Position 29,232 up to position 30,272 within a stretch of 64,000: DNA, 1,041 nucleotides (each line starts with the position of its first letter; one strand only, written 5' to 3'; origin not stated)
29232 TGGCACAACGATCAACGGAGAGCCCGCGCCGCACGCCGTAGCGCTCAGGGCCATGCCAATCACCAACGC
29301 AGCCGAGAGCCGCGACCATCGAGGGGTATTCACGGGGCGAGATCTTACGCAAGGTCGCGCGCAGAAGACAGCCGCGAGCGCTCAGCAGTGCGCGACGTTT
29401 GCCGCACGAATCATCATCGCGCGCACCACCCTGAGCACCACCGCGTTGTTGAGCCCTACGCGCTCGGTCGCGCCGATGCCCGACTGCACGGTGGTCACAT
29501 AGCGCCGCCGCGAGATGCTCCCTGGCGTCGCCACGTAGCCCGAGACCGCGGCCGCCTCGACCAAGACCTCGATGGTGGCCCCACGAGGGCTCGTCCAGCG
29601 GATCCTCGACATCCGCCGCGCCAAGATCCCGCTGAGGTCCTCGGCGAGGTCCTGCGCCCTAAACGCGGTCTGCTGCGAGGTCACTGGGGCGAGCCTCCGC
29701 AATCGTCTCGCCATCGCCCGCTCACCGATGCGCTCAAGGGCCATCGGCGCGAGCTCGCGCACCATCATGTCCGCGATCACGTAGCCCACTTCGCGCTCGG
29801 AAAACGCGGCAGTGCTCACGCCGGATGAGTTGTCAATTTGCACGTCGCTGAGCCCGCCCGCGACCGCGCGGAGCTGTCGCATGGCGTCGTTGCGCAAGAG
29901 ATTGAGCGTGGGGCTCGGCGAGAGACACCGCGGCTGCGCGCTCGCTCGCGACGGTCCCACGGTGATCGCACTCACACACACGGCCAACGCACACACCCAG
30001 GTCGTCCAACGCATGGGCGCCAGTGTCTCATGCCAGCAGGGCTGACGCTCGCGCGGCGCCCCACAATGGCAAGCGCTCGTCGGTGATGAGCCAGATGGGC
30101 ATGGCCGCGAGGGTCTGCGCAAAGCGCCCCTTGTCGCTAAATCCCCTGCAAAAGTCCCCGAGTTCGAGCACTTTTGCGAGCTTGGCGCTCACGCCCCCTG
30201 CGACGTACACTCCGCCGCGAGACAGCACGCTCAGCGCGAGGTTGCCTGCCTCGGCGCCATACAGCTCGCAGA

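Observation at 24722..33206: Recurrent 20–22-nt GC palindrome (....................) at gene 3' ends and embedded in two coding regions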

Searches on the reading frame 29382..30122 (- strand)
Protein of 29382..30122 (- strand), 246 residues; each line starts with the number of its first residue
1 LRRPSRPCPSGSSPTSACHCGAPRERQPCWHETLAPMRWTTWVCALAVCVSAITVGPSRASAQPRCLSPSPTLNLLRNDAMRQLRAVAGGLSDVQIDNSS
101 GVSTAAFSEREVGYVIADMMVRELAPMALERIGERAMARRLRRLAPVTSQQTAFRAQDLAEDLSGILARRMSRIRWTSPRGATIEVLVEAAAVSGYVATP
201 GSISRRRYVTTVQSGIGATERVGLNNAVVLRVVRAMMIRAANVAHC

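Call 11: search_protein_families(library=pfam, proteins=[window:29382-30122:-], max_evalue=0.01)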
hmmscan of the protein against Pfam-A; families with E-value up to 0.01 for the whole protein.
window:29382-30122:- (246 aa): 0 families

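Call 52: find_homologous_proteins(query=window:29382-30014:-, max_evalue=0.00001)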
Query window:29382-30014:- (210 aa): 6 proteins with E <= 0.00001 among 1512 candidates.
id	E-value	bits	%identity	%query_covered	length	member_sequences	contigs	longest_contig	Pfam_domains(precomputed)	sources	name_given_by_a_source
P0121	1.2e-125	435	100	100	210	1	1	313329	-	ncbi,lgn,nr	ncbi:MAG: hypothetical protein Q8Q09_27805 [Deltaproteobacteria bacterium]|nr:hypothetical protein [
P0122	2.4e-74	267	78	82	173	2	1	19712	-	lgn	-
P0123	2.0e-63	232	61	82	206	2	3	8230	-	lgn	-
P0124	7.0e-61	224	58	82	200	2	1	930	-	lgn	-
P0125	1.4e-49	187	51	89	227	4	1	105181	-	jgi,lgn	-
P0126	3.5e-42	163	50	97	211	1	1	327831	-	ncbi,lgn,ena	-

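Call 53: find_encoding_contigs(protein=P0123, flank=10000, max_places=3)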
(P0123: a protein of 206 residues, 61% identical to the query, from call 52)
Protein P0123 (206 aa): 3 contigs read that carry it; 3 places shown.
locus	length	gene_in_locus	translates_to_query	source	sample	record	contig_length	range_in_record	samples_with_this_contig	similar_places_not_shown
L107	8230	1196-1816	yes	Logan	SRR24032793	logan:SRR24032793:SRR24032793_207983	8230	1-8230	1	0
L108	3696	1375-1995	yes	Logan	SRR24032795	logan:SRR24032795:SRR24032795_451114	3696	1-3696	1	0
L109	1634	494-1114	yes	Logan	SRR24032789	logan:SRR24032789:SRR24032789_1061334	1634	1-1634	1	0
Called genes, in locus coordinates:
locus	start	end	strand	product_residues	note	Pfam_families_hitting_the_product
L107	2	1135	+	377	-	?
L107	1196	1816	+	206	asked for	-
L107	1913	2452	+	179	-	PF08002:DUF1697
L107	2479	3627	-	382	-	PF15891:Nuc_deoxyri_tr2, PF00293:NUDIX (weak)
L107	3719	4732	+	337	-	PF12625:Arabinose_bd, PF12833:HTH_18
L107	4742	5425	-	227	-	-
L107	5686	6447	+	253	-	-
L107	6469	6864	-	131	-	PF01124:MAPEG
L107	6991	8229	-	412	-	?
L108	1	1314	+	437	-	?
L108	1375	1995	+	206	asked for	-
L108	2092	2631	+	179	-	PF08002:DUF1697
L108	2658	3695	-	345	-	?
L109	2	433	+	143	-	?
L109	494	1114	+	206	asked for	-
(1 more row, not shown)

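Call 54: find_encoding_contigs(protein=P0125, flank=10000, max_places=2)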
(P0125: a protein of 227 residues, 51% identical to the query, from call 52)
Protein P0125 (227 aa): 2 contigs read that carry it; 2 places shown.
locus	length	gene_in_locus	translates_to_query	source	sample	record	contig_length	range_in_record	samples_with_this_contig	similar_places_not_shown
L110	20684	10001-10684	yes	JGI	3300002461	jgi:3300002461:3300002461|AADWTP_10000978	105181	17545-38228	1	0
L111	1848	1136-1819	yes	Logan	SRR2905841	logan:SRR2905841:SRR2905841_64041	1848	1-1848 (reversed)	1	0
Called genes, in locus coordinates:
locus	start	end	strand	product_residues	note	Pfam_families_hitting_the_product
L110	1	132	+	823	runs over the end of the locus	PF02146:SIR2, PF00364:Biotin_lipoyl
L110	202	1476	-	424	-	PF07690:MFS_1, PF12832:MFS_1_like (weak), PF00083:Sugar_tr (weak), PF07690:MFS_1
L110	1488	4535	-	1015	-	PF04885:Stig1 (weak)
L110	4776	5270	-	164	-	-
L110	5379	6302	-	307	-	PF00892:EamA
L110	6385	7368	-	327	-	PF01370:Epimerase, PF04321:RmlD_sub_bind, PF01073:3Beta_HSD, PF13460:NAD_binding_10 (weak), PF16363:GDP_Man_Dehyd, PF07993:NAD_binding_4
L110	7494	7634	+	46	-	-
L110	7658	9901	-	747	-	-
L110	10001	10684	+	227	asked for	-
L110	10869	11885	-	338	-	-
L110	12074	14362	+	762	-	PF00989:PAS, PF08448:PAS_4, PF13426:PAS_9, PF08447:PAS_3, PF00512:HisKA, PF02518:HATPase_c, PF00072:Response_reg, PF01627:Hpt, +1 more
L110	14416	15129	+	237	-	-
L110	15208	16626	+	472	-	PF03055:RPE65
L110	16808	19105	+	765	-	-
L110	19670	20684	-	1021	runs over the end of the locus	PF00932:LTD (weak), PF00200:Disintegrin (weak)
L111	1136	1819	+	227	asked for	-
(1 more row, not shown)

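Call 55: find_encoding_contigs(protein=P0126, flank=10000, max_places=2)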
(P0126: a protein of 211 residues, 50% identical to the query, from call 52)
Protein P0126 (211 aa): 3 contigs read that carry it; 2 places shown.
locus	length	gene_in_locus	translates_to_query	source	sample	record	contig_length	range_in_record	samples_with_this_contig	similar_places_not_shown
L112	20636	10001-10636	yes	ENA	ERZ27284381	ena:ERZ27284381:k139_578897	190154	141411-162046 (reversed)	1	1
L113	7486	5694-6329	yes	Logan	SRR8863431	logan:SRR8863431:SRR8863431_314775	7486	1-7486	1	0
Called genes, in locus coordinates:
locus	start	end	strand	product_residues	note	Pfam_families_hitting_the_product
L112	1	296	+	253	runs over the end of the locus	PF01509:TruB_N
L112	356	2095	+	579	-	PF00512:HisKA, PF02518:HATPase_c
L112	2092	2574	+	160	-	PF00072:Response_reg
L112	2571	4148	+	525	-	PF00072:Response_reg, PF00512:HisKA (weak), PF02518:HATPase_c, PF00072:Response_reg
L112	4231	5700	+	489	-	PF07466:DUF1517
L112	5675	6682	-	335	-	PF13424:TPR_12, PF13432:TPR_16, PF13424:TPR_12 (weak), PF14559:TPR_19, PF13414:TPR_11 (weak), PF13424:TPR_12 (weak), PF13432:TPR_16, PF13371:TPR_9 (weak), +10 more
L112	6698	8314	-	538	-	PF01435:Peptidase_M48 (weak), PF05099:TerB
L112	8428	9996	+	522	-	-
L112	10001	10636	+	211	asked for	-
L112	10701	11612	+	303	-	-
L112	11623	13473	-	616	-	PF00664:ABC_membrane, PF00005:ABC_tran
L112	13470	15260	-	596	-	PF00664:ABC_membrane, PF00005:ABC_tran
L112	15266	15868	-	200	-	-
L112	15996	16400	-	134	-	PF01245:Ribosomal_L19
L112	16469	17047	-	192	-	PF09936:Methyltrn_RNA_4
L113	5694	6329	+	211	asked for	-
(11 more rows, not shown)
